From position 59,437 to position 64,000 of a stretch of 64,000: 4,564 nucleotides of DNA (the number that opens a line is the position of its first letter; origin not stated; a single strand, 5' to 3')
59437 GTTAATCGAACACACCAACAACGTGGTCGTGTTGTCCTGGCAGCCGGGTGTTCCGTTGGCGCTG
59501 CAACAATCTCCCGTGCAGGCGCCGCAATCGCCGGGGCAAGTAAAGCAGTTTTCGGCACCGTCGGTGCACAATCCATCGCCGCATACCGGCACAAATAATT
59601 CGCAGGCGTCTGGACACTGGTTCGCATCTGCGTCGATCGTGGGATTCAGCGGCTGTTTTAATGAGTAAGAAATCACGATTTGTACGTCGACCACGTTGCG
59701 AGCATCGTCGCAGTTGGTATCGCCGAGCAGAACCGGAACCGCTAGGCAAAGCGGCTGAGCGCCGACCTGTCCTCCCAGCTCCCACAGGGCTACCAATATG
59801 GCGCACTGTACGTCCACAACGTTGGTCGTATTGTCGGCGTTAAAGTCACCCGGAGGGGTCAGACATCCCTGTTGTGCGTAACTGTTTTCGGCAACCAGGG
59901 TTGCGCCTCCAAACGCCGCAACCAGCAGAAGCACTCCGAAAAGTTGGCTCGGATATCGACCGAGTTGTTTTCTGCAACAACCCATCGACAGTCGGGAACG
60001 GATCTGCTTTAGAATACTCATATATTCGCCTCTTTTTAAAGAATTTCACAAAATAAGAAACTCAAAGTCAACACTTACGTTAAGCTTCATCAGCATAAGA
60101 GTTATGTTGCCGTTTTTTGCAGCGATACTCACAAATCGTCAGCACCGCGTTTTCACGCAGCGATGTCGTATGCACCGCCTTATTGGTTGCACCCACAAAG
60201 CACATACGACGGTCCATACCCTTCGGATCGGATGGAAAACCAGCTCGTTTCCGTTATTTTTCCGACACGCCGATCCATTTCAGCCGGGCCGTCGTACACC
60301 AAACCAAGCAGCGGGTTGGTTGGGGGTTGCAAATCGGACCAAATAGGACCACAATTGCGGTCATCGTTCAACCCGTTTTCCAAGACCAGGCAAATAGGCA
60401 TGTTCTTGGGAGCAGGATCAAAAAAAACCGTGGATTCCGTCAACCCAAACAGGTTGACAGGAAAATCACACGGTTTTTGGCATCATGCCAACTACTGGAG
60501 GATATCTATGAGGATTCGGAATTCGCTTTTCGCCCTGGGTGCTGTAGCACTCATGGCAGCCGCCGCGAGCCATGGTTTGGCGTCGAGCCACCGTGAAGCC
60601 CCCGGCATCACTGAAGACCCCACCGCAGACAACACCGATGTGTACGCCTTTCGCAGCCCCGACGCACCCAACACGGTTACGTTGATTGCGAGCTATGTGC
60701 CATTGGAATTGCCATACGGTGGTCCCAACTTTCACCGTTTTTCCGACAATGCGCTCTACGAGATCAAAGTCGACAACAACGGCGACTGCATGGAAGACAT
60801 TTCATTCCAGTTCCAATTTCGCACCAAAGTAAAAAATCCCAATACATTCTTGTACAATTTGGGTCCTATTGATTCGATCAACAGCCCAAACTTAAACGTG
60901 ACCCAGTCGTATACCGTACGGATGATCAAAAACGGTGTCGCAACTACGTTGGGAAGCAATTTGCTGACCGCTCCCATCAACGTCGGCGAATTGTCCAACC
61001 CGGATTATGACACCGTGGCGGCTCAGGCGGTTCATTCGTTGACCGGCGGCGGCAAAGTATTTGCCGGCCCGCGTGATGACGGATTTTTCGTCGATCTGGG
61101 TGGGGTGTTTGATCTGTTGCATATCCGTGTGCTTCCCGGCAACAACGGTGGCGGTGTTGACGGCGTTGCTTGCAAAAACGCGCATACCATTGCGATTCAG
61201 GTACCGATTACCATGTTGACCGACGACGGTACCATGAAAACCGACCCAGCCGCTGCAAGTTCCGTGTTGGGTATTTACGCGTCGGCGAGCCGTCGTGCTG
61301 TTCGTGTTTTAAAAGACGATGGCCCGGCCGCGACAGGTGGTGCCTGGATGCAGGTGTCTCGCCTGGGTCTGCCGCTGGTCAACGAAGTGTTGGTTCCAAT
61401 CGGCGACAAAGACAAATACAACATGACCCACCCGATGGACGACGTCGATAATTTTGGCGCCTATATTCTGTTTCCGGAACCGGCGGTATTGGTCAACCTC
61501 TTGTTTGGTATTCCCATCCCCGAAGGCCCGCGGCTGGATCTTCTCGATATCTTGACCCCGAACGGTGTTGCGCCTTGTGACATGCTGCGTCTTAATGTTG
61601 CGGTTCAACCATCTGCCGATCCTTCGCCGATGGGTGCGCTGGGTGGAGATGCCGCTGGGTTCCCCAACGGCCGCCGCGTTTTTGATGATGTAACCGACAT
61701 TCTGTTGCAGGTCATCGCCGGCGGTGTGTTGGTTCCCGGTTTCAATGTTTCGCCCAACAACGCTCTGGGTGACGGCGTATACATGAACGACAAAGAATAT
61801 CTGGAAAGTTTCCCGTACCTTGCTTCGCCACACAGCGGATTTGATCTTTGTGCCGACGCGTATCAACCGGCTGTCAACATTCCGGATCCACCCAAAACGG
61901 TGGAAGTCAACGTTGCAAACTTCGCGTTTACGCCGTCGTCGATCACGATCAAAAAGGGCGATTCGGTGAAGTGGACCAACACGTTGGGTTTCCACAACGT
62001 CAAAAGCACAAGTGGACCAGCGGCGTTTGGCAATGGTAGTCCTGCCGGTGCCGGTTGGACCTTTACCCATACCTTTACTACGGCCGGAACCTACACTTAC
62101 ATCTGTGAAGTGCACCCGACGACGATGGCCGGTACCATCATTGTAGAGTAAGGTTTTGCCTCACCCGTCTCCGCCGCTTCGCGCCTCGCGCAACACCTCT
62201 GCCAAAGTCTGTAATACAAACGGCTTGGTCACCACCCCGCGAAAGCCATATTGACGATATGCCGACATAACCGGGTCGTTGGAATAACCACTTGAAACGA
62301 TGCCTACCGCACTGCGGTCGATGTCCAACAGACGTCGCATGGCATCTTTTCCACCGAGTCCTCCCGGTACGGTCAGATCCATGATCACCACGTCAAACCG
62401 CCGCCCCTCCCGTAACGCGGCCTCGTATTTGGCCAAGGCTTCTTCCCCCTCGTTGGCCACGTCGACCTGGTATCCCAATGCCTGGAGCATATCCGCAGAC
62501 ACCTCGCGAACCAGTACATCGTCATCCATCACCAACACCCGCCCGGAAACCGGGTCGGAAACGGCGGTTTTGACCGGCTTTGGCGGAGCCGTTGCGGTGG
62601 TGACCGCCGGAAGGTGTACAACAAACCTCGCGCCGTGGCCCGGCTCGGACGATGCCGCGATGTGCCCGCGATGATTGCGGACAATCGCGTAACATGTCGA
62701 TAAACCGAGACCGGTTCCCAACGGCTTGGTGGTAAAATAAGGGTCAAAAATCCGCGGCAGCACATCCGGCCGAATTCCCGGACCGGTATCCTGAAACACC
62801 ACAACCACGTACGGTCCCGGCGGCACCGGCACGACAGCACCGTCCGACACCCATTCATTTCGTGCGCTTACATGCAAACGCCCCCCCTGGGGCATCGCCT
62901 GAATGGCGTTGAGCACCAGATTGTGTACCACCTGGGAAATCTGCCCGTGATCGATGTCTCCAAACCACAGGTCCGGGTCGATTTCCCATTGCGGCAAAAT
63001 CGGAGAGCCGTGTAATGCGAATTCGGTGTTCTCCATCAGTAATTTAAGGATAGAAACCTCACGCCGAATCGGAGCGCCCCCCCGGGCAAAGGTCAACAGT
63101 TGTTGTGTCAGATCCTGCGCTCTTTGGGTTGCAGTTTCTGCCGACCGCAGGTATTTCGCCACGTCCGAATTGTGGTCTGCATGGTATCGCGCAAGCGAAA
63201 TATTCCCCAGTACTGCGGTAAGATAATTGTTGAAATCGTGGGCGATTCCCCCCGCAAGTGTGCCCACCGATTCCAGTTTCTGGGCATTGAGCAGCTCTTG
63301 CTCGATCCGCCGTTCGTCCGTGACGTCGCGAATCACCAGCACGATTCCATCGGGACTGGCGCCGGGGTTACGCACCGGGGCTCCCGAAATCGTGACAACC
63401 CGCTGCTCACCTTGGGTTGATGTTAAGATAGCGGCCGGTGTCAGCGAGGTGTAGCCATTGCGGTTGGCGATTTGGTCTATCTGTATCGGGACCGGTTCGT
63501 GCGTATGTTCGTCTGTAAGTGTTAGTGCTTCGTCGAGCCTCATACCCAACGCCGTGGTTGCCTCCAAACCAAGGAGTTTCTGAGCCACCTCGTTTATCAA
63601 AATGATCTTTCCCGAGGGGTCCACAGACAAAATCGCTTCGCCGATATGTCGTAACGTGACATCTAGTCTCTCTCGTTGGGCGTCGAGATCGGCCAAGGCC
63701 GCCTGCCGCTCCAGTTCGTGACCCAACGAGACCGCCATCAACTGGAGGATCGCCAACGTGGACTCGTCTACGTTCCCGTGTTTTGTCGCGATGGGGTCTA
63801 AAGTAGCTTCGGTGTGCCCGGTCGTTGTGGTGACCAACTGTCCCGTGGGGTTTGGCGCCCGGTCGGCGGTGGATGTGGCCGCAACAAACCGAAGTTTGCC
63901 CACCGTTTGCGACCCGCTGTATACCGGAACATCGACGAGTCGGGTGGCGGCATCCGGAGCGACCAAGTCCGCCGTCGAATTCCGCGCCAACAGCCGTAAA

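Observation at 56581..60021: Novel ~50-aa Cys-rich repeat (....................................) x ~16 with an embedded CHRD domain and N-terminal dockerin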

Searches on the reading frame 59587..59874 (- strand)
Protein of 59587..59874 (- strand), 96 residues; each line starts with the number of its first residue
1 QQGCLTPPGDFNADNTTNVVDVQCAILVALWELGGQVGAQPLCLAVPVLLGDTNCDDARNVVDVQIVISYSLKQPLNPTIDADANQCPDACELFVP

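Call 39: search_solved_structures(query=A3, max_evalue=10, show_alignments=2)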
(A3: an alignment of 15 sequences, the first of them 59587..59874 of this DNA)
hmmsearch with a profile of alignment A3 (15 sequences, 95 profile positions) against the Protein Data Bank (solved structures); distinct sequences matched with E-value up to 10: 16.
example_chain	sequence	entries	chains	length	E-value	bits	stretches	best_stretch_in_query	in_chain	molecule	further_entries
5nrm_B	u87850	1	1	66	0.0051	20.1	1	9-74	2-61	DocCel5: Type I dockerin repeat domain from A. cellulolyticus family 5 endoglucanase WP_01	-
4fl4_A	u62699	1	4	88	0.016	18.5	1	8-71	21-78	Glycoside hydrolase family 9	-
5nrk_B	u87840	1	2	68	0.038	17.3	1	9-75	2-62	DocCel5: Type I dockerin repeat domain from A. cellulolyticus family 5 endoglucanase WP_01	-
5n5p_B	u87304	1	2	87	0.081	16.2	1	48-77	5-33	Putative cellulosomal scaffoldin protein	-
5m2s_B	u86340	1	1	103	0.09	16.1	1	47-77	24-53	Doc8: Type I dockerin repeat domain from family 9 glycoside hydrolase WP_009982745[Ruminoc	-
5m2o_B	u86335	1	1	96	0.19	15.1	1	47-72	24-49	Group I Dockerin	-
5lxv_B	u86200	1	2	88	0.21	14.9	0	8-66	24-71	Carbohydrate-binding protein WP_009985128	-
2y3n_B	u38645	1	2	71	0.25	14.7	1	51-88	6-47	CELLULOSOMAL FAMILY-48 PROCESSIVE GLYCOSIDE HYDROLASE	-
1daq_A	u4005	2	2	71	0.52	13.6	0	9-69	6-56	ENDOGLUCANASE SS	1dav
2mte_A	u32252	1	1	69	0.53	13.6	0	9-70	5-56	Cellulose 1,4-beta-cellobiosidase (reducing end) CelS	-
4cj0_A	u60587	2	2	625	0.73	13.2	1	9-70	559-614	ENDOGLUCANASE D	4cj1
1clc_A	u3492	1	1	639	0.75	13.1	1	9-70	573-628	ENDOGLUCANASE CELD; EC: 3.2.1.4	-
2ccl_B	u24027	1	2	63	0.92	12.8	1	50-93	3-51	ENDO-1,4-BETA-XYLANASE Y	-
8ajy_B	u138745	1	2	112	0.97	12.8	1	9-76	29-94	Dockerin from ScaH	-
4dh2_B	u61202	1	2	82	2.8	11.3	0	9-28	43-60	Dockerin type 1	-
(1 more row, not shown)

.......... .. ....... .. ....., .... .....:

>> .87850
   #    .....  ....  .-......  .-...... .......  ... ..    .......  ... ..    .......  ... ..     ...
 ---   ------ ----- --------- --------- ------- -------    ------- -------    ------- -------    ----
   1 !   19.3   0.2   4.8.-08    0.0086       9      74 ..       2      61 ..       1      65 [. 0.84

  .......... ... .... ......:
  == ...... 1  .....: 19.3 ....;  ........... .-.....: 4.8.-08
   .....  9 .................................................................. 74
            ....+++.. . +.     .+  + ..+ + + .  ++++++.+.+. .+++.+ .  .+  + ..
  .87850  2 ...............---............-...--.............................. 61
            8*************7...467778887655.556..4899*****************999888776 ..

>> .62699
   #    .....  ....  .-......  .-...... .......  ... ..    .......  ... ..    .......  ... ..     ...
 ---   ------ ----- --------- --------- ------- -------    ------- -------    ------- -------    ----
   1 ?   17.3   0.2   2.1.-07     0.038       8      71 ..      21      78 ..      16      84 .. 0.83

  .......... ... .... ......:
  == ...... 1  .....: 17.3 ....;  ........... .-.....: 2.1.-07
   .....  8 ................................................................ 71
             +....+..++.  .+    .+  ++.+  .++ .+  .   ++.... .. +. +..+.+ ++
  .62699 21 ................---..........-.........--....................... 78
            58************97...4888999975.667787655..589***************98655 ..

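Call 40: search_protein_families(library=pfam, alignment_id=A3, max_evalue=1)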
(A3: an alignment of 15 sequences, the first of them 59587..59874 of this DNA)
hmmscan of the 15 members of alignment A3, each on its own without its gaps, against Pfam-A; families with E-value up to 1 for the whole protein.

A. member 1, window:59587-59874:- (96 aa): 1 family
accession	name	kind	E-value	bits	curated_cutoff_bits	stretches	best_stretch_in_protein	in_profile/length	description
PF00404.24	Dockerin_1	-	0.013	16.1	22.9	0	50-83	1-37/57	Dockerin type I domain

B. families by the number of members that match (of 15 scanned): 9 families
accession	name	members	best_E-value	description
PF00404.24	Dockerin_1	14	6.4e-07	Dockerin type I domain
PF13499.12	EF-hand_7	2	0.034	EF-hand domain pair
PF01436.27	NHL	1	0.025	NHL repeat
PF07029.16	CryBP1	1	0.041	CryBP1 protein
PF02495.22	TGBp3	1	0.083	Triple gene block 3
PF11106.13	YjbE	1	0.27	Exopolysaccharide production protein YjbE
PF13517.12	FG-GAP_3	1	0.29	FG-GAP-like repeat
PF13405.12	EF-hand_6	1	0.6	EF-hand domain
PF13202.12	EF-hand_5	1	0.92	EF hand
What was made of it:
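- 14 of 15 orthologous modules hit PF00404, best E 6.4e-7 (call 40).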

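Call 52: find_homologous_proteins(query=A3, max_evalue=0.001)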
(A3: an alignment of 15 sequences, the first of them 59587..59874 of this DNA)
Query A3 (15 sequences) (96 aa, profile of the alignment): 62 proteins with E <= 0.001 among 1142 candidates.
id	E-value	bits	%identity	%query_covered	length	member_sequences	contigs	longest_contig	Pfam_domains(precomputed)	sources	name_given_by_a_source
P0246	3.2e-28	115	51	86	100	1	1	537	-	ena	-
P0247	9.4e-28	114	44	94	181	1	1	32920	-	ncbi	-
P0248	1.8e-27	113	51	94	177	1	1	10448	-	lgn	-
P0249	2.2e-27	113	49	88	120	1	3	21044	-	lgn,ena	-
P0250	3.3e-27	112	49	94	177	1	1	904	PF00404.25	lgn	-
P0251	1.3e-26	110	53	94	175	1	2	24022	-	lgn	-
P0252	2.3e-26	109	52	94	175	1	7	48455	-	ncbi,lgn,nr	ncbi:MAG: hypothetical protein HUU55_02560 [Myxococcales bacterium]|nr:hypothetical protein [Myxococ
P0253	4.0e-26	109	42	94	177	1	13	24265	-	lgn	-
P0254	2.2e-25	106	47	88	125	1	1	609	PF00404.25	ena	-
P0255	2.8e-25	106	52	89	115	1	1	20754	PF00404.25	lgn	-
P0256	6.9e-25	105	54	94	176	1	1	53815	-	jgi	jgi:hypothetical protein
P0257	1.1e-24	104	39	95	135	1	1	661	-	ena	-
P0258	2.3e-24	103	49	95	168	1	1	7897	-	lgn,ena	-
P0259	2.4e-24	103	51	94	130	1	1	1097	-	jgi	jgi:hypothetical protein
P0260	2.4e-24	103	44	94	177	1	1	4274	-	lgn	-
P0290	7.4e-19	85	43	88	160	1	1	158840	PF00404.25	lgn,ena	-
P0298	2.1e-14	71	38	88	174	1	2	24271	PF00404.25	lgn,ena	-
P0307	2.9e-4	39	38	67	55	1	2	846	PF00404.25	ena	-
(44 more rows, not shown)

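Call 64: predict_structure(alignment_id=A4)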
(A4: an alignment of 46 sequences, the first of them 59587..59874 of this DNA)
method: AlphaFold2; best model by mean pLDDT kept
length: 96 residues; sequences in the alignment: 46
mean_pLDDT: 94.4   pTM: 0.85
mean pLDDT of the five models: 94.4, 94.1, 93.2, 93.0, 92.8
residues with pLDDT >= 90: 88; 70-90: 4; 50-70: 4; < 50: 0
segments of 3 or more residues with pLDDT < 50: none
pLDDT, mean of each block of 10 residues (from residue 1): 86 98 98 97 96 95 98 97 95 76
secondary structure, 60 per line:
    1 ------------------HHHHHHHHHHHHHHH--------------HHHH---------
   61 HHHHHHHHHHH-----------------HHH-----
elements in order: H19-33 H48-51 H61-71
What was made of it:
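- On Dockerin (PF00404): The model has helices at module residues 19-33 and 61-71 (call 64). The AF2 model has pLDDT 94.4 and pTM 0.85 (call 64).
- The AF2 model has pLDDT 94.4 (call 64).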

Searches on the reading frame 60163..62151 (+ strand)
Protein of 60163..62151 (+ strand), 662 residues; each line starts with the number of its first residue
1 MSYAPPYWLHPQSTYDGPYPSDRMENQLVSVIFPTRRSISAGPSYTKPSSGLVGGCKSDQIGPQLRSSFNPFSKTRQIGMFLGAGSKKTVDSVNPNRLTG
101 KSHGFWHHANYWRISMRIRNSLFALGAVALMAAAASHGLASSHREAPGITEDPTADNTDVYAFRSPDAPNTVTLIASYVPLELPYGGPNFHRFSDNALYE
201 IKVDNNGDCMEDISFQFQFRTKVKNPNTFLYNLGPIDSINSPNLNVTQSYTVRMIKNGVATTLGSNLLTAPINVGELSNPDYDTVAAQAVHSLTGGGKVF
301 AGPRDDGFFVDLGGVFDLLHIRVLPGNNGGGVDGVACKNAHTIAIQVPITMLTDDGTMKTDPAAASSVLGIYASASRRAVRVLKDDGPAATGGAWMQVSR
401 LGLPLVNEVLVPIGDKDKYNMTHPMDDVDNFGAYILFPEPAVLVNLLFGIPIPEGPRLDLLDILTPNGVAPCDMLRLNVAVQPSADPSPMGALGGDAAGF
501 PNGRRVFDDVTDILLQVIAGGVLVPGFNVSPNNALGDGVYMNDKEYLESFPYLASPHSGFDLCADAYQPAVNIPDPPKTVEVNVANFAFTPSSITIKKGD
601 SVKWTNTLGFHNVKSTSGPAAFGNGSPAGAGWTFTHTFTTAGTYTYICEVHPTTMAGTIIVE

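Call 24: search_protein_families(library=pfam, proteins=[window:60163-62151:+], max_evalue=0.001)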
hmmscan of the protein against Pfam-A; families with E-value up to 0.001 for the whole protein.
window:60163-62151:+ (662 aa): 3 families
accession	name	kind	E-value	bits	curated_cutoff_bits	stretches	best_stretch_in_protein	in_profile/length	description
PF14224.11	DUF4331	-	1.1e-134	450.3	27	1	141-556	1-421/421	Domain of unknown function (DUF4331)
PF00127.26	Copper-bind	-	5.2e-12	46.5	21.2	1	580-662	5-99/99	Copper binding proteins, plastocyanin/azurin family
PF13473.12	Cupredoxin_1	-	2.4e-05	24.7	27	1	578-661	21-104/104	Cupredoxin-like domain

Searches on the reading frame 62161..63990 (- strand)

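Call 77: search_protein_families(library=pfam, proteins=[window:62161-63990:-], max_evalue=0.001)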
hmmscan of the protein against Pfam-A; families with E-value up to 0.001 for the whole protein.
window:62161-63990:- (609 aa): 7 families
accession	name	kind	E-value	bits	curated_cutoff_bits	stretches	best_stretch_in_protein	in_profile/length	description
PF02518.31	HATPase_c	-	3.4e-23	82.6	26.4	1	348-462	3-109/111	Histidine kinase-, DNA gyrase B-, and HSP90-like ATPase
PF00072.30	Response_reg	-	1.5e-15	57.7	30.2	1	485-600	1-110/111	Response regulator receiver domain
PF08448.16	PAS_4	-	1.5e-10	41.7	23.1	1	113-228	1-110/110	PAS fold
PF00989.32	PAS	-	4.2e-09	36.8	22.6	1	108-223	2-113/113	PAS fold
PF00512.31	HisKA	-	1.1e-08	35.5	26.9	1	243-306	3-65/66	His Kinase A (phospho-acceptor) domain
PF13426.13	PAS_9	-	4.3e-07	30.6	27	1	118-225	2-103/103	PAS domain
PF12860.13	PAS_7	-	2.7e-05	24.7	27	1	113-231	1-115/115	PAS fold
